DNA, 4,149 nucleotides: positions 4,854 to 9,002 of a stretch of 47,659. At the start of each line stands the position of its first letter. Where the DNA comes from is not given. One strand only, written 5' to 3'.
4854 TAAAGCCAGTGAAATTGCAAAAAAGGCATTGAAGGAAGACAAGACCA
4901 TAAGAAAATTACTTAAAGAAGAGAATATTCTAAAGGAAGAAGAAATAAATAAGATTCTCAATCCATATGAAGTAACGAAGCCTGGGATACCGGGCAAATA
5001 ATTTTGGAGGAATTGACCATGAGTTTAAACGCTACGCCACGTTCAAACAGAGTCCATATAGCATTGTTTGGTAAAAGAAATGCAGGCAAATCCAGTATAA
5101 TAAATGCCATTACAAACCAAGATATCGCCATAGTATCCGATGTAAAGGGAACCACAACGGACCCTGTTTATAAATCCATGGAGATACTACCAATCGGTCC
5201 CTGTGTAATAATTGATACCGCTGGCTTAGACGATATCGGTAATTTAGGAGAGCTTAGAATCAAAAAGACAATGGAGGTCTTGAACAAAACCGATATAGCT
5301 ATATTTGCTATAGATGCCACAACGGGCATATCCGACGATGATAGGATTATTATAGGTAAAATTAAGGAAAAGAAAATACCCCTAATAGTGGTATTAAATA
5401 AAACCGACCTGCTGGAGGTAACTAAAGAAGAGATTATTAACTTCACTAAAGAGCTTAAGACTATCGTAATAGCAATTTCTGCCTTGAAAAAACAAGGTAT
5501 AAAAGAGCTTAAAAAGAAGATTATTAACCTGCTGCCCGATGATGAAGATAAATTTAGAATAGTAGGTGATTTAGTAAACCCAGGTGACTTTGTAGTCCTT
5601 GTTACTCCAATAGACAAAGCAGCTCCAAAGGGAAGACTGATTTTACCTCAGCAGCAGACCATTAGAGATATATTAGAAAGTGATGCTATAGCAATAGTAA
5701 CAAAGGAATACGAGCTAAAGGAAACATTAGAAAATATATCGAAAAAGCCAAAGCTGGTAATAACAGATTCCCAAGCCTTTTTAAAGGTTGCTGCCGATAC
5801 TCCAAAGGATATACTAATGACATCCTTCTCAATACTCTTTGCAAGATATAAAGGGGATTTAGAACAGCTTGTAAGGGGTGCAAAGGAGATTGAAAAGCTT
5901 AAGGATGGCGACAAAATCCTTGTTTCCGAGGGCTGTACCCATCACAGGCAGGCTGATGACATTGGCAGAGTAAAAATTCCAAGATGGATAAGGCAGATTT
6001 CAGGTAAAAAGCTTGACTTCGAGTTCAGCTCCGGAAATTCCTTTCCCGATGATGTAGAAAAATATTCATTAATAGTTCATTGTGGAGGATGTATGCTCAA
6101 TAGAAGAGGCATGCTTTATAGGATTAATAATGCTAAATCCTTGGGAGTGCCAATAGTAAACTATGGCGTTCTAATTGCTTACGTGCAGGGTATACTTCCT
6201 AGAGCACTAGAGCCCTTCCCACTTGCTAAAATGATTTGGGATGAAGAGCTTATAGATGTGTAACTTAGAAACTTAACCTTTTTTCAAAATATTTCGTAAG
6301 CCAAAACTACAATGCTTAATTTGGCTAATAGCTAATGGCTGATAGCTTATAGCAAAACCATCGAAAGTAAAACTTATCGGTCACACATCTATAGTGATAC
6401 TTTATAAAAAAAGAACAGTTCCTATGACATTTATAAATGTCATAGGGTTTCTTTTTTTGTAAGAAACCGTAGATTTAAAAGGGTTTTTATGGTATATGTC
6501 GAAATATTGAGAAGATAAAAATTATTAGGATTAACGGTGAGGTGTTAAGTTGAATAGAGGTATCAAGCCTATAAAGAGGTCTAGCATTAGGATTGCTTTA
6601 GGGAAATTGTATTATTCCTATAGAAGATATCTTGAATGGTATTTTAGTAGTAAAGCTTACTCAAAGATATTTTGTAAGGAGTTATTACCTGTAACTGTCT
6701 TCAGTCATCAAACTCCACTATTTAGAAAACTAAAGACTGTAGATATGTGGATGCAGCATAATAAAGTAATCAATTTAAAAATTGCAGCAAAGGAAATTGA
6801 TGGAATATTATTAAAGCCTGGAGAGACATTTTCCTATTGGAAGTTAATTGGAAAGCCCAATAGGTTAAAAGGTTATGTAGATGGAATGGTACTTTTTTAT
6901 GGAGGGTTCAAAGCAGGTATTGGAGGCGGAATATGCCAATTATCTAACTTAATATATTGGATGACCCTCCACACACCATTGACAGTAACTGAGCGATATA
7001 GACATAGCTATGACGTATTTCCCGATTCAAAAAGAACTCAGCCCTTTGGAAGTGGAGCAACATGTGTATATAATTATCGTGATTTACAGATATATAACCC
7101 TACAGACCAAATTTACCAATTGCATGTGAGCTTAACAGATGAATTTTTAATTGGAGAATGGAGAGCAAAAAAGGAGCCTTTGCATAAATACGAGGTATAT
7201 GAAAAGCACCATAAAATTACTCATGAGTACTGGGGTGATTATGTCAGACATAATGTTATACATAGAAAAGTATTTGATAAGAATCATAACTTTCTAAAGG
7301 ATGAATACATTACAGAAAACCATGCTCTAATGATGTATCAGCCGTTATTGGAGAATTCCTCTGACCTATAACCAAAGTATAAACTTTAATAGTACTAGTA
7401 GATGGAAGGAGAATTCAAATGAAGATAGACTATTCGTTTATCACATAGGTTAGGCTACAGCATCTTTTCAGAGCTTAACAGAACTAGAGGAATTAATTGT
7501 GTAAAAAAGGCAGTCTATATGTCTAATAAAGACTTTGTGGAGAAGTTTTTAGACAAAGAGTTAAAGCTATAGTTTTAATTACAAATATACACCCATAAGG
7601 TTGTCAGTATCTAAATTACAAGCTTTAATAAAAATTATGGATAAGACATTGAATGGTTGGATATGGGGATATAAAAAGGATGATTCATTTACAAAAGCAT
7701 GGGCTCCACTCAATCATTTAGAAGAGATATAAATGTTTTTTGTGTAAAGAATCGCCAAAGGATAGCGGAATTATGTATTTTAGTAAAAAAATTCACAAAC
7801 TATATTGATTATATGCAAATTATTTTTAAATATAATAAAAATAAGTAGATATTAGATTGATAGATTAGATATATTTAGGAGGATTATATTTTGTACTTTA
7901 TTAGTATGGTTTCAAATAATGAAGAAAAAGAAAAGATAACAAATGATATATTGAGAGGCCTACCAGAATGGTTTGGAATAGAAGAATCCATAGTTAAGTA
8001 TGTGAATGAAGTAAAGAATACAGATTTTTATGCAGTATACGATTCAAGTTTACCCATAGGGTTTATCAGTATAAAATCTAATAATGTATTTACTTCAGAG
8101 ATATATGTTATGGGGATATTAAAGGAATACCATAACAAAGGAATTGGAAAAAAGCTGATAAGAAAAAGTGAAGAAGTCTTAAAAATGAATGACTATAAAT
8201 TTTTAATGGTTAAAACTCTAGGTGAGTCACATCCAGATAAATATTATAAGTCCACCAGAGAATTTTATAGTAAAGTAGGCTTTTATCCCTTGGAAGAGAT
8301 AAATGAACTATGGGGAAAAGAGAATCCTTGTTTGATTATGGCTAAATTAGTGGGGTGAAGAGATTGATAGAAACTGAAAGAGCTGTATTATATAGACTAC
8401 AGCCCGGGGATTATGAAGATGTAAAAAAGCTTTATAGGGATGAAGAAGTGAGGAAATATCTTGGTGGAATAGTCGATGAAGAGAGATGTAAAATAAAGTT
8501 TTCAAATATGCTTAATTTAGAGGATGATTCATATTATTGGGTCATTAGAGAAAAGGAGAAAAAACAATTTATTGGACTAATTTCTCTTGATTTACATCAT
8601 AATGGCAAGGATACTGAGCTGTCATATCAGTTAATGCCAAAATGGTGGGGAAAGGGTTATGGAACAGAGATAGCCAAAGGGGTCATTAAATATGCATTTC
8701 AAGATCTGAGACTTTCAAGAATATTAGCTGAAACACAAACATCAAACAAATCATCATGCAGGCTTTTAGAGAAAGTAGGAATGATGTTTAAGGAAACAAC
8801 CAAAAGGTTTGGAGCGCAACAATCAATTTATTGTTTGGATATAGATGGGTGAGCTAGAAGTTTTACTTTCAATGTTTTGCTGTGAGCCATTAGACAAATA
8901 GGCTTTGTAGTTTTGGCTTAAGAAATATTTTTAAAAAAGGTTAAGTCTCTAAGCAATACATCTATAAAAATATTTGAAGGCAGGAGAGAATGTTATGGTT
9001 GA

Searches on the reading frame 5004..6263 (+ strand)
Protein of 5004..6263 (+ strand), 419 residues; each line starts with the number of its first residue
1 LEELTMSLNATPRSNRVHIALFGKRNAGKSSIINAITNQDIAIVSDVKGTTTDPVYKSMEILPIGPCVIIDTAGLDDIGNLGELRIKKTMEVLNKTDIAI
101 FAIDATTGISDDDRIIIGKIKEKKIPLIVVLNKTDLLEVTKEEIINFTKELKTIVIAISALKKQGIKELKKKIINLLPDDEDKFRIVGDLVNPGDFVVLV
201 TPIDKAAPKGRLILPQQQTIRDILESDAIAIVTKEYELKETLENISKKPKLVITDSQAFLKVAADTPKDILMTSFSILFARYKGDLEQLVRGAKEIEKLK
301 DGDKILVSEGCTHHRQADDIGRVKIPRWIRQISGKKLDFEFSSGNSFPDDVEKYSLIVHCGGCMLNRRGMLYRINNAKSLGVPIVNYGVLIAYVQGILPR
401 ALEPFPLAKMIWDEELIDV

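Call 8: search_protein_families(library=pfam, proteins=[window:5004-6263:+])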
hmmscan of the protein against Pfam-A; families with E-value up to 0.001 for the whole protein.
window:5004-6263:+ (419 aa): 10 families
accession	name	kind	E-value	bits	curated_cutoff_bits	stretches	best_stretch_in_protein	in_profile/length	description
PF18133.7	HydF_tetramer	-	2.1e-49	166.7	22.6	1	288-404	2-118/118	Hydrogen maturase F tetramerization domain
PF18128.7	HydF_dimer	-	2e-41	140.5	23.4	1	186-284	1-99/99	Hydrogen maturase F dimerization domain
PF01926.29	MMR_HSR1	-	1e-22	80.8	21.9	1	18-133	1-113/113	50S ribosome-binding GTPase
PF02421.24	FeoB_N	-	9.1e-12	45.2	27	1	18-173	2-156/156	Ferrous iron transport protein B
PF00009.33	GTP_EFTU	-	3.2e-10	40.3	26.5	1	87-178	84-187/188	Elongation factor Tu GTP binding domain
PF03193.22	RsgA_GTPase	-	1.3e-08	35.3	30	1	114-173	44-104/174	RsgA GTPase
PF00350.29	Dynamin_N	-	2.3e-08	34.7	27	1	19-51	1-32/168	Dynamin family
PF00071.28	Ras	-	3e-06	27.4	21.6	1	19-175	2-158/162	Ras family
PF16897.10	MMR_HSR1_Xtn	-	4.1e-05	23.9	35.2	1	87-175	18-102/106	C-terminal region of MMR_HSR1 domain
PF00025.27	Arf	-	0.00041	20.3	22.3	0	14-175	12-172/174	ADP-ribosylation factor family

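Call 22: find_homologous_proteins(query=window:5004-6263:+, max_evalue=1e-50)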
Query window:5004-6263:+ (419 aa): 8000 proteins with E <= 1e-50 among 8000 candidates; the best 120 are listed.
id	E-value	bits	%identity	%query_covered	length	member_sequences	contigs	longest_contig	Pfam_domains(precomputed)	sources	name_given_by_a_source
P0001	5.5e-265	897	100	99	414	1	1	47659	PF18128.8,PF01926.30,PF00350.30,PF02421.25,PF00009.34,PF18133.8,PF03193.23,PF00071.29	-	-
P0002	4.6e-264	894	100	99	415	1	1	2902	PF18128.8,PF01926.30,PF00350.30,PF02421.25,PF00009.34,PF18133.8,PF03193.23,PF00071.29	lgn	-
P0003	9.4e-252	853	93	99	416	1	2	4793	PF18128.8,PF01926.30,PF00350.30,PF02421.25,PF00009.34,PF18133.8,PF03193.23,PF00071.29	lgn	-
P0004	6.4e-250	847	93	99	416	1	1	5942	PF18128.8,PF01926.30,PF00350.30,PF02421.25,PF00009.34,PF18133.8,PF03193.23,PF00071.29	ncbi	-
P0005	1.0e-247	840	92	99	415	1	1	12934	PF18128.8,PF01926.30,PF00350.30,PF02421.25,PF00009.34,PF18133.8,PF03193.23,PF00071.29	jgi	-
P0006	3.9e-245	831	91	98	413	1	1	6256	PF18128.8,PF01926.30,PF00350.30,PF02421.25,PF00009.34,PF18133.8,PF03193.23,PF00071.29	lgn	-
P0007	2.3e-236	802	88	98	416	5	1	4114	PF18128.8,PF01926.30,PF00350.30,PF02421.25,PF00009.34,PF18133.8,PF03193.23,PF00071.29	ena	-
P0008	4.9e-235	798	88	98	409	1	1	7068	PF18128.8,PF01926.30,PF00350.30,PF02421.25,PF00009.34,PF18133.8,PF03193.23,PF00071.29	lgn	-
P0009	1.0e-234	797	87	98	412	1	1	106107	PF18128.8,PF01926.30,PF00350.30,PF02421.25,PF00009.34,PF18133.8,PF03193.23,PF00071.29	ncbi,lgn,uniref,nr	ncbi:ATP-binding protein [Caloranaerobacter sp. TR13]|uniref:[FeFe] hydrogenase H-cluster maturation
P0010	7.9e-232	788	86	98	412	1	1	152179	PF18128.8,PF01926.30,PF00350.30,PF02421.25,PF00009.34,PF18133.8,PF03193.23,PF00071.29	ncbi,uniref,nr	ncbi:[FeFe] hydrogenase H-cluster maturation GTPase HydF [Caloranaerobacter ferrireducens]|uniref:[F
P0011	4.4e-231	785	86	98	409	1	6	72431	PF18128.8,PF01926.30,PF00350.30,PF02421.25,PF00009.34,PF18133.8,PF03193.23,PF04548.23,PF00071.29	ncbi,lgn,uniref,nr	ncbi:ATP-binding protein [Caloranaerobacter azorensis H53214]|uniref:Iron-only hydrogenase maturatio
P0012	4.3e-230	782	86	98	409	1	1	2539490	PF18128.8,PF01926.30,PF00350.30,PF02421.25,PF00009.34,PF18133.8,PF03193.23,PF04548.23,PF00071.29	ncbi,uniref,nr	ncbi:[FeFe] hydrogenase H-cluster maturation GTPase HydF [Caloranaerobacter azorensis]|uniref:[FeFe]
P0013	3.3e-215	733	80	99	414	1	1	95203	PF18128.8,PF01926.30,PF00350.30,PF02421.25,PF00009.34,PF18133.8,PF03193.23,PF16897.11,PF00071.29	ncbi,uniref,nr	ncbi:[FeFe] hydrogenase H-cluster maturation GTPase HydF [Vulcanibacillus modesticaldus]|uniref:[FeF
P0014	1.2e-209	714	80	98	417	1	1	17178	PF18128.8,PF01926.30,PF00350.30,PF02421.25,PF00009.34,PF18133.8,PF03193.23,PF16897.11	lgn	-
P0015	1.3e-209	714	78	98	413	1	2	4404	PF18128.8,PF01926.30,PF00350.30,PF02421.25,PF00009.34,PF18133.8,PF03193.23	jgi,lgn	jgi:[FeFe] hydrogenase H-cluster maturation GTPase HydF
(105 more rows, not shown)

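Call 24: find_encoding_contigs(protein=P0005, flank=10000, max_places=3)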
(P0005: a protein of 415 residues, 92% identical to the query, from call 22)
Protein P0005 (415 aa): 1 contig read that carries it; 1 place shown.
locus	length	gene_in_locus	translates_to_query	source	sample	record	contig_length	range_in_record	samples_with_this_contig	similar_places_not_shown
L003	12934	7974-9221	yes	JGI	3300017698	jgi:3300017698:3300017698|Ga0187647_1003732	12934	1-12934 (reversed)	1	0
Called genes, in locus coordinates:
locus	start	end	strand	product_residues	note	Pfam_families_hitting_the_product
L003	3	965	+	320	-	?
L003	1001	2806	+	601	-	PF13510:Fer2_4, PF12837:Fer4_6 (faint), PF10588:NADH-G_4Fe-4S_3, PF00037:Fer4 (faint), PF12838:Fer4_7 (weak), PF02906:Fe_hyd_lg_C, PF02256:Fe_hyd_SSU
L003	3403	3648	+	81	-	PF21699:TM1266-like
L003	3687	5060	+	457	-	PF04055:Radical_SAM, PF06968:BATS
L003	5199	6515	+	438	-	PF11823:Se_S_carrier, PF04055:Radical_SAM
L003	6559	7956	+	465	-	PF00206:Lyase_1, PF10415:FumaraseC_C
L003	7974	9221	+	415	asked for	PF00071:Ras (weak), PF01926:MMR_HSR1, PF02421:FeoB_N, PF03193:RsgA_GTPase (faint), PF00350:Dynamin_N (faint), PF00009:GTP_EFTU, PF18128:HydF_dimer, PF18133:HydF_tetramer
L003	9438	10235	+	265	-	PF02698:DUF218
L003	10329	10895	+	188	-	PF00583:Acetyltransf_1 (weak)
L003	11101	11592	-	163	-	PF00994:MoCF_biosynth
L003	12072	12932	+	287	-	?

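Call 25: find_encoding_contigs(protein=P0012, flank=10000, max_places=2)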
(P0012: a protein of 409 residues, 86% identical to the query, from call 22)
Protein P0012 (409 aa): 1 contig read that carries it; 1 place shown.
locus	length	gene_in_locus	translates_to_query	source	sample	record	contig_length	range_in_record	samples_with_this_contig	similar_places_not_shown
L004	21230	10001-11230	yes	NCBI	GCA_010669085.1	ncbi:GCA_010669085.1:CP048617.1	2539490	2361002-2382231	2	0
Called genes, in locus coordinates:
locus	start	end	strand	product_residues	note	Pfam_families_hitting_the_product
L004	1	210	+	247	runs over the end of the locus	PF00882:Zn_dep_PLPC, PF13803:DUF4184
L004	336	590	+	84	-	-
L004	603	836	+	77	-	PF17203:sCache_3_2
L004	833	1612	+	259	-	PF00989:PAS, PF13188:PAS_8 (faint), PF13426:PAS_9, PF14689:SPOB_a, PF03390:2HCT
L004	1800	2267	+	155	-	PF04542:Sigma70_r2, PF08281:Sigma70_r4_2, PF04545:Sigma70_r4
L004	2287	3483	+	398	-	-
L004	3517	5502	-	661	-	PF14827:dCache_3, PF17203:sCache_3_2 (weak), PF17202:sCache_3_3 (faint), PF00672:HAMP (weak), PF00015:MCPsignal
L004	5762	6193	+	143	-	-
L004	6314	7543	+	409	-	PF02073:Peptidase_M29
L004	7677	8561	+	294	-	PF01171:ATP_bind_3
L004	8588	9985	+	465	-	PF00206:Lyase_1, PF10415:FumaraseC_C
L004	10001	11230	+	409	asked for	PF00071:Ras (weak), PF01926:MMR_HSR1, PF02421:FeoB_N, PF03193:RsgA_GTPase (faint), PF04548:AIG1 (faint), PF00009:GTP_EFTU, PF18128:HydF_dimer, PF18133:HydF_tetramer, +1 more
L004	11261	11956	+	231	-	PF00072:Response_reg, PF00486:Trans_reg_C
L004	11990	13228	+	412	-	PF00512:HisKA, PF02518:HATPase_c, PF13589:HATPase_c_3 (weak)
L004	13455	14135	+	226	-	PF02463:SMC_N (weak), PF00005:ABC_tran, PF13304:AAA_21 (faint)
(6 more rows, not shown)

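Call 26: find_encoding_contigs(protein=P0004, flank=10000, max_places=3)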
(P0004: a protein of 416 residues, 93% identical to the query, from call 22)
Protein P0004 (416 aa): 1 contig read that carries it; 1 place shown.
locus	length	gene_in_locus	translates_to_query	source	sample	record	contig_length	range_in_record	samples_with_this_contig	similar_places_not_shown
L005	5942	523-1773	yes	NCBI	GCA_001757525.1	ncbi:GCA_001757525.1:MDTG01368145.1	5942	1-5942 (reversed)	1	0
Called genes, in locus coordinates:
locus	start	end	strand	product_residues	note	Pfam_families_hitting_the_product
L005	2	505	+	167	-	?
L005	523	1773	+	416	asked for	PF00071:Ras (weak), PF01926:MMR_HSR1, PF02421:FeoB_N, PF03193:RsgA_GTPase (faint), PF00350:Dynamin_N (faint), PF00009:GTP_EFTU, PF18128:HydF_dimer, PF18133:HydF_tetramer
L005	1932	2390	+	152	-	PF00583:Acetyltransf_1, PF13673:Acetyltransf_10, PF13508:Acetyltransf_7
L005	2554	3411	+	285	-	PF04294:VanW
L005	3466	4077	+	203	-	PF13847:Methyltransf_31, PF13649:Methyltransf_25, PF08241:Methyltransf_11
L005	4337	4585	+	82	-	PF13508:Acetyltransf_7 (weak)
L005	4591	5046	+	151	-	PF13302:Acetyltransf_3, PF00583:Acetyltransf_1, PF13523:Acetyltransf_8 (weak)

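Call 34: find_encoding_contigs(protein=P0002, flank=10000, max_places=5)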
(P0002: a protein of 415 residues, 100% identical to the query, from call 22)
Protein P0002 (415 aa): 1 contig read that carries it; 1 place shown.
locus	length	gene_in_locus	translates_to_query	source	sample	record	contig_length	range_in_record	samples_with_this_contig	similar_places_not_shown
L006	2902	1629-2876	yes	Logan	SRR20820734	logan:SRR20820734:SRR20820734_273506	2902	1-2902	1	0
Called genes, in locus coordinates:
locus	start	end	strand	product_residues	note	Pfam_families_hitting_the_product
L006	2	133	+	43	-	?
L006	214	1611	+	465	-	PF00206:Lyase_1, PF10415:FumaraseC_C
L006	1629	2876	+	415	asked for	PF00071:Ras (weak), PF01926:MMR_HSR1, PF02421:FeoB_N, PF03193:RsgA_GTPase (faint), PF00350:Dynamin_N (faint), PF00009:GTP_EFTU, PF18128:HydF_dimer, PF18133:HydF_tetramer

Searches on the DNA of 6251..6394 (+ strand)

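Call 67: search_dna_similar(query=window:6251-6394:+, collection=phages, mode=distant, max_evalue=0.01)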
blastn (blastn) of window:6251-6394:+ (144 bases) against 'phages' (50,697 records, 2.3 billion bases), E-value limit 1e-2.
No match.

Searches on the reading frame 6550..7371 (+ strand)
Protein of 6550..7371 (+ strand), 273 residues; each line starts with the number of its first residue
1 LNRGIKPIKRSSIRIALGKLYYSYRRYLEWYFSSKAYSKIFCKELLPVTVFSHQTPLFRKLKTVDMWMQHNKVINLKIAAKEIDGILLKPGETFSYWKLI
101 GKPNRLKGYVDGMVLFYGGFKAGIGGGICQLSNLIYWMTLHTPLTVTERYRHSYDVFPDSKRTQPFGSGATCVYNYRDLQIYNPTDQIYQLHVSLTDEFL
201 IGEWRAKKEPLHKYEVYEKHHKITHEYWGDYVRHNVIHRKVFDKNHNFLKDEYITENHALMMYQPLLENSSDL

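Call 8: search_protein_families(library=pfam, proteins=[window:6550-7371:+])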
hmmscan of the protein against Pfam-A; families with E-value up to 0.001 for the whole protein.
window:6550-7371:+ (273 aa): 1 family
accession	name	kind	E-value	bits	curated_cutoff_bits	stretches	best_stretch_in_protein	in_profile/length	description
PF04294.18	VanW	-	7.3e-39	132.7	27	1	71-203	1-128/130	VanW like protein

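Call 74: find_homologous_proteins(query=window:6550-7371:+, max_evalue=1e-80)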
Query window:6550-7371:+ (273 aa): 4143 proteins with E <= 1e-80 among 6603 candidates; the best 120 are listed.
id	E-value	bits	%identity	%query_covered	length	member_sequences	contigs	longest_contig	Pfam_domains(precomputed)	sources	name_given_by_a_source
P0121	1.6e-159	548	85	98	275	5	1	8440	PF04294.19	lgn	-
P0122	3.2e-146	504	77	99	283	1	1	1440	PF04294.19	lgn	-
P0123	1.5e-145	502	78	98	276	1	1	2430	PF04294.19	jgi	jgi:vancomycin resistance protein VanW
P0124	3.0e-145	501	75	100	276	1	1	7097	PF04294.19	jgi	jgi:vancomycin resistance protein VanW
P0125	3.0e-145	501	75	100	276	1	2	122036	PF04294.19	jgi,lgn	jgi:vancomycin resistance protein VanW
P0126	1.6e-144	498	76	98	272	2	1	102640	PF04294.19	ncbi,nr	ncbi:MAG: VanW family protein [Maledivibacter sp.]|nr:VanW family protein [Maledivibacter sp.]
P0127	6.3e-143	493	74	99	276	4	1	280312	PF04294.19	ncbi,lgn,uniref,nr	ncbi:VanW family protein [Maledivibacter halophilus]|uniref:Vancomycin resistance protein VanW n=1 T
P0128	5.5e-142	490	75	99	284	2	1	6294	PF04294.19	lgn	-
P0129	1.1e-139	483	74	98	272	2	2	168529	PF04294.19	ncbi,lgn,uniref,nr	ncbi:vancomycin resistance protein VanW [Caminicella sporogenes DSM 14501]|uniref:Vancomycin resista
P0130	5.1e-138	477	75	97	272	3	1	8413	PF04294.19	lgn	-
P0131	3.0e-137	475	77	92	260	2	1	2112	PF04294.19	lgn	-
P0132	3.2e-135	468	71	97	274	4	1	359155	PF04294.19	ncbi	-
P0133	5.1e-135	467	71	99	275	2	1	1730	PF04294.19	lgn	-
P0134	8.5e-135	467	70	99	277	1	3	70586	PF04294.19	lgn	-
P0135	8.3e-133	460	71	97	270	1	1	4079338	PF04294.19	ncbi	ncbi:VanW family protein [Clostridiaceae bacterium 35-E11]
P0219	1.1e-121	424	86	76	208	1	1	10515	PF04294.19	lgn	-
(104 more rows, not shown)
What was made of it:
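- Tried and rejected: A VanW homologue search found nothing closer than 85% (call 74).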

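Call 75: find_encoding_contigs(protein=P0121, flank=10000, max_places=5)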
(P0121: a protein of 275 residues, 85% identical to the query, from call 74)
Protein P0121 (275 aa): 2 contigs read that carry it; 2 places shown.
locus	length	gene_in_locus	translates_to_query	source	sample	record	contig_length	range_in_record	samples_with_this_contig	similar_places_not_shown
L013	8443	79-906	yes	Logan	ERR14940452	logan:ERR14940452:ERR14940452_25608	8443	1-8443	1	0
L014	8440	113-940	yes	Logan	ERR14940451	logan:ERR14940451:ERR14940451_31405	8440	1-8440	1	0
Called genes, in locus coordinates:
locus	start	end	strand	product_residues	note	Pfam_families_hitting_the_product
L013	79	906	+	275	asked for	PF04294:VanW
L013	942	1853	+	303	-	-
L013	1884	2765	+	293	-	-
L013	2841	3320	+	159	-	PF00583:Acetyltransf_1, PF13673:Acetyltransf_10, PF13508:Acetyltransf_7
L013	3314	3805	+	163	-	PF13302:Acetyltransf_3, PF13420:Acetyltransf_4 (weak), PF00583:Acetyltransf_1, PF13523:Acetyltransf_8 (weak)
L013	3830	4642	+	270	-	PF05175:MTS, PF13489:Methyltransf_23, PF01209:Ubie_methyltran, PF13847:Methyltransf_31, PF08241:Methyltransf_11, PF08242:Methyltransf_12, PF13649:Methyltransf_25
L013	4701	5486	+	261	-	PF12746:GNAT_acetyltran, PF13302:Acetyltransf_3 (weak), PF00583:Acetyltransf_1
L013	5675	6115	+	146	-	PF00293:NUDIX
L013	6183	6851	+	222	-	PF00485:PRK, PF08433:KTI12 (faint)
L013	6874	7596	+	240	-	PF00702:Hydrolase, PF13419:HAD_2, PF13242:Hydrolase_like (weak)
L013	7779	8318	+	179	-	PF10502:Peptidase_S26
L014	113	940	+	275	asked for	PF04294:VanW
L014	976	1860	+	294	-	-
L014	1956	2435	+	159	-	PF13673:Acetyltransf_10, PF00583:Acetyltransf_1, PF13508:Acetyltransf_7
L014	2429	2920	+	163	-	PF13302:Acetyltransf_3, PF13420:Acetyltransf_4 (weak), PF00583:Acetyltransf_1, PF13523:Acetyltransf_8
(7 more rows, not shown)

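Call 76: find_encoding_contigs(protein=P0219, flank=10000, max_places=5)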
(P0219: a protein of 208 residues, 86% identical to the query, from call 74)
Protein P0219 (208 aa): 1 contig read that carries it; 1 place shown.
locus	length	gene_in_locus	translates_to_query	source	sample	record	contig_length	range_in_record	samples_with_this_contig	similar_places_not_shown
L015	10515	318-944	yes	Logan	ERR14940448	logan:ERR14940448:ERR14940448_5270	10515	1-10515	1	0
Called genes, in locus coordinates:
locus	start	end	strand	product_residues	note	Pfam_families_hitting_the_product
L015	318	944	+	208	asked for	PF04294:VanW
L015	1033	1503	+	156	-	PF00583:Acetyltransf_1, PF13673:Acetyltransf_10, PF13508:Acetyltransf_7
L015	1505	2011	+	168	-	PF13302:Acetyltransf_3, PF00583:Acetyltransf_1, PF13523:Acetyltransf_8 (weak)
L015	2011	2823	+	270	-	PF05175:MTS (weak), PF13489:Methyltransf_23, PF01209:Ubie_methyltran, PF13847:Methyltransf_31, PF08241:Methyltransf_11, PF08242:Methyltransf_12, PF13649:Methyltransf_25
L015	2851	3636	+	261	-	PF12746:GNAT_acetyltran, PF13302:Acetyltransf_3, PF00583:Acetyltransf_1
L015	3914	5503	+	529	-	PF20250:FapA_N, PF03961:FapA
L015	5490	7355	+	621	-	PF13492:GAF_3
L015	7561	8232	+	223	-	PF00485:PRK, PF08433:KTI12 (weak)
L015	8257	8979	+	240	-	PF00702:Hydrolase, PF13419:HAD_2, PF13242:Hydrolase_like (weak)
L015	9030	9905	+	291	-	PF01633:Choline_kinase, PF01636:APH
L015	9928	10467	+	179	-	PF10502:Peptidase_S26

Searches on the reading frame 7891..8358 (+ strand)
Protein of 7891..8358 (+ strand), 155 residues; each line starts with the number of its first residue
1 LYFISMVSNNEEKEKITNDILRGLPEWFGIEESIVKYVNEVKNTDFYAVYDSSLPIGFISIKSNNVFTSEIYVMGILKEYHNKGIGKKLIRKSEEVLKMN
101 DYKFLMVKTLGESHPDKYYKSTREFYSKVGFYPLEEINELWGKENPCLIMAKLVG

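Call 61: search_protein_families(library=pfam, max_evalue=0.00001, proteins=[window:7891-8358:+])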
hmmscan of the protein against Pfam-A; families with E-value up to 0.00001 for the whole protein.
window:7891-8358:+ (155 aa): 3 families
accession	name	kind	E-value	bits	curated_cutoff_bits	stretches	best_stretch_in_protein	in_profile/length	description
PF13508.13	Acetyltransf_7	-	1.2e-09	38.8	27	1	44-132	3-83/84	Acetyltransferase (GNAT) domain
PF00583.31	Acetyltransf_1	-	7.5e-09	36.3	20.7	1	43-131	32-116/116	Acetyltransferase (GNAT) family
PF13673.13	Acetyltransf_10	-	1e-08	35.6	23.6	1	32-136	20-112/128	Acetyltransferase (GNAT) domain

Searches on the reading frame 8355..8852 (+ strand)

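Call 8: search_protein_families(library=pfam, proteins=[window:8355-8852:+])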
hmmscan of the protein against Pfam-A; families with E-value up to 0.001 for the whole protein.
window:8355-8852:+ (165 aa): 5 families
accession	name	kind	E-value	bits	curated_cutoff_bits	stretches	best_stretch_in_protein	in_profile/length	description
PF13302.13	Acetyltransf_3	-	6.5e-31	108.3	25.4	1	9-143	1-137/138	Acetyltransferase (GNAT) domain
PF00583.31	Acetyltransf_1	-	4.7e-13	49.9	20.7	1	49-143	24-116/116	Acetyltransferase (GNAT) family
PF13523.12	Acetyltransf_8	-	3.7e-06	27.1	27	1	97-147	91-141/145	Acetyltransferase (GNAT) domain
PF13420.13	Acetyltransf_4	-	0.0003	21.3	24.3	1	16-153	5-144/155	Acetyltransferase (GNAT) domain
PF08445.16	FR47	-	0.0006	20.2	22.1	1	92-148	28-82/86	FR47-like protein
